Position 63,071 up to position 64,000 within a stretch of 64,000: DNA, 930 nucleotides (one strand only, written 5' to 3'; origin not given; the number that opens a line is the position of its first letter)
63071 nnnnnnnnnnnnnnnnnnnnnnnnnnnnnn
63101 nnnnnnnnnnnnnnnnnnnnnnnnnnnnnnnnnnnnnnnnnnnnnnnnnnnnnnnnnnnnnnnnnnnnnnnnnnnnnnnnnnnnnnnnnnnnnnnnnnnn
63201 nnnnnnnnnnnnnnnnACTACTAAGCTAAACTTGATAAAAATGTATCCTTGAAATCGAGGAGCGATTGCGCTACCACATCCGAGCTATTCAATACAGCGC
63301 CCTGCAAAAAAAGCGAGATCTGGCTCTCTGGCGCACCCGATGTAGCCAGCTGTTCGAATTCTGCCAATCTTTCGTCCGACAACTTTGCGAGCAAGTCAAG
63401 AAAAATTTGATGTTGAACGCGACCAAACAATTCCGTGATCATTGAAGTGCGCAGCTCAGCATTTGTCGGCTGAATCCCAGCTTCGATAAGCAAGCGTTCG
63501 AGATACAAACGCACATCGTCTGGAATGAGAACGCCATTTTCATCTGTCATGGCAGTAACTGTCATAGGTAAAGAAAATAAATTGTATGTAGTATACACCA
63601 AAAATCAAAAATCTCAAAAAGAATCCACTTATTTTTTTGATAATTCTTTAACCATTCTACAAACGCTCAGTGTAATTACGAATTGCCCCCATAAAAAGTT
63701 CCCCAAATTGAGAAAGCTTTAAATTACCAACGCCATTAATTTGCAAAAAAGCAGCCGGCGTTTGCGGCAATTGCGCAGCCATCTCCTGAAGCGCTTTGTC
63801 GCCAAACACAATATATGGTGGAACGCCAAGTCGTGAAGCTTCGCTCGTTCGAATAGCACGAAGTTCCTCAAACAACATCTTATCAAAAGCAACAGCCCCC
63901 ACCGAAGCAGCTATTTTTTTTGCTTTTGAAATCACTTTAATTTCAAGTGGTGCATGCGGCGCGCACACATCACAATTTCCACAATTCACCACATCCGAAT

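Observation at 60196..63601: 1006-aa multi-TM hypothetical protein with a small acidic upstream partner, next to recQ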

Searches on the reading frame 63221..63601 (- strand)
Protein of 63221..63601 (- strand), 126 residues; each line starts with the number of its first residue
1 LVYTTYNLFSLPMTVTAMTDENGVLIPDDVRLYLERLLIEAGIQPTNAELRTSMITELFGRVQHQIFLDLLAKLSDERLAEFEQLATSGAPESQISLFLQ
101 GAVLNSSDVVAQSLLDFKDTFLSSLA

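Call 3: search_protein_families(library=pfam, proteins=[window:63221-63601:-], max_evalue=1)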
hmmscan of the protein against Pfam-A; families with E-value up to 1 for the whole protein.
window:63221-63601:- (126 aa): 1 family
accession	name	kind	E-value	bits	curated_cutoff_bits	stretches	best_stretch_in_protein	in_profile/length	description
PF18908.5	DUF5663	-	0.051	14.6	23.7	1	37-120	1-83/84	Protein of unknown function (DUF5663)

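Call 7: search_protein_families(library=ncbifam, proteins=[window:63221-63601:-], max_evalue=1)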
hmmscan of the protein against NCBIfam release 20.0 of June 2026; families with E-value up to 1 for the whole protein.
window:63221-63601:- (126 aa): 0 families

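Call 12: find_homologous_proteins(query=window:63224-63565:-)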
Query seq(114 aa) (114 aa): 1 proteins with E <= 0.001 among 25 candidates.
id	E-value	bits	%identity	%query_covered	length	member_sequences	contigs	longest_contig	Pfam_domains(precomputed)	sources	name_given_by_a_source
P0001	3.1e-60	218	100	96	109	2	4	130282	-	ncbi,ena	-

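Call 14: find_encoding_contigs(protein=P0001, flank=10000, max_places=6)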
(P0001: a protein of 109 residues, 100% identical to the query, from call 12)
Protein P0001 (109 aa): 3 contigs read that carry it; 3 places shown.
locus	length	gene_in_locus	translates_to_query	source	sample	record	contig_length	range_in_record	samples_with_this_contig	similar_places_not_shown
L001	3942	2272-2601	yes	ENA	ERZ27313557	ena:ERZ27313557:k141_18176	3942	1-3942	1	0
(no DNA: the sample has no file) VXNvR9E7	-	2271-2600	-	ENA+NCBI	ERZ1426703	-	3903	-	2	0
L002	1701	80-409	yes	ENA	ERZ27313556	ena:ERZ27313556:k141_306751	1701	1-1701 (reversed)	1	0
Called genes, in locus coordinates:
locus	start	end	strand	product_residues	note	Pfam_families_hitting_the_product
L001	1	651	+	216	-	?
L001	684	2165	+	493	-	PF00270:DEAD, PF00271:Helicase_C, PF16124:RecQ_Zn_bind, PF00570:HRDC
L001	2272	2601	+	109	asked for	-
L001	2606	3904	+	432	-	-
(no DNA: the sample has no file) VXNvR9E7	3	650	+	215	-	?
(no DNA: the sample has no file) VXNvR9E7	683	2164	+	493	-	PF00270:DEAD, PF00271:Helicase_C, PF16124:RecQ_Zn_bind, PF00570:HRDC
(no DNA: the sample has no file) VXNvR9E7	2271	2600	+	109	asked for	-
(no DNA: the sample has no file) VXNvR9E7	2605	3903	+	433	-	?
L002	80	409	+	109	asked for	-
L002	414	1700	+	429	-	?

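Call 19: search_protein_families(library=phrogs, proteins=[window:63221-63550:-], max_evalue=1)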
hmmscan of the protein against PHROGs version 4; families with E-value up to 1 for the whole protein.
window:63221-63550:- (109 aa): 0 families

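Call 20: search_protein_families(library=padloc, proteins=[window:63221-63550:-], max_evalue=1)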
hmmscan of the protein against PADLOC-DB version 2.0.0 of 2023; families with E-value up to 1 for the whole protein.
window:63221-63550:- (109 aa): 0 families

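Call 38: search_protein_families(library=pfam, alignment_id=A3, max_evalue=0.01)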
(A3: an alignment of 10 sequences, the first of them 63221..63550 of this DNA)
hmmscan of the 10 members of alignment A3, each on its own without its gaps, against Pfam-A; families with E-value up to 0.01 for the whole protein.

A. member 1, window:63221-63550:- (109 aa): 0 families

B. families by the number of members that match (of 10 scanned): 1 family
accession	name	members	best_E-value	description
PF18908.5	DUF5663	7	2.4e-08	Protein of unknown function (DUF5663)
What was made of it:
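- Closest known: Pfam DUF5663. Same: Its syntenic orthologues score up to E 2.4e-8 (calls 3, 38).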

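Call 39: search_solved_structures(query=A3, max_evalue=10)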
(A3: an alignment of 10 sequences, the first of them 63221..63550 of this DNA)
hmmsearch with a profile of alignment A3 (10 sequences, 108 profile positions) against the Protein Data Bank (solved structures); distinct sequences matched with E-value up to 10: 5.
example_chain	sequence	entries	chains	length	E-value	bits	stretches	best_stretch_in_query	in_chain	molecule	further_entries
8vd6_A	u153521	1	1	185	0.022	18.3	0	62-93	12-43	CAP REPEAT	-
4ykd_A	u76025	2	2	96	0.3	14.7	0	44-80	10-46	Malcavernin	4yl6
4fqn_A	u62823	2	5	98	0.4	14.3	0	43-80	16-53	Malcavernin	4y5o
2wzf_A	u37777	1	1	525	2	12.1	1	40-88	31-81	GLUCOSYLTRANSFERASE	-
4rqa_A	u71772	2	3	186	3.7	11.2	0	46-92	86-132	Hypoxanthine phosphoribosyltransferase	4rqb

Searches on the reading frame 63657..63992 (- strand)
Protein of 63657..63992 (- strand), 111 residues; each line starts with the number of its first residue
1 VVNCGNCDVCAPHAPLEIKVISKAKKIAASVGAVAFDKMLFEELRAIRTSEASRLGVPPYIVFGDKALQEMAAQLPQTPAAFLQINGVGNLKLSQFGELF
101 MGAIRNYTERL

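Call 3: search_protein_families(library=pfam, proteins=[window:63657-63992:-], max_evalue=1)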
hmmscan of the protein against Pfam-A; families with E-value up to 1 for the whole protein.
window:63657-63992:- (111 aa): 2 families
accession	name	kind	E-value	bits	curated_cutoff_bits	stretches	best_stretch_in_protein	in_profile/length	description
PF00570.28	HRDC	-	4.1e-22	78.4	23.8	1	38-104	2-68/68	HRDC domain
PF11408.13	Helicase_Sgs1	-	4.4e-06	27.1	22.2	1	38-90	6-58/80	Sgs1 RecQ helicase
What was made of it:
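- Checked: The upstream ORF 63657-63992 carries an HRDC domain (call 3), and the same-strain contig L001 shows a complete RecQ there (call 14).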
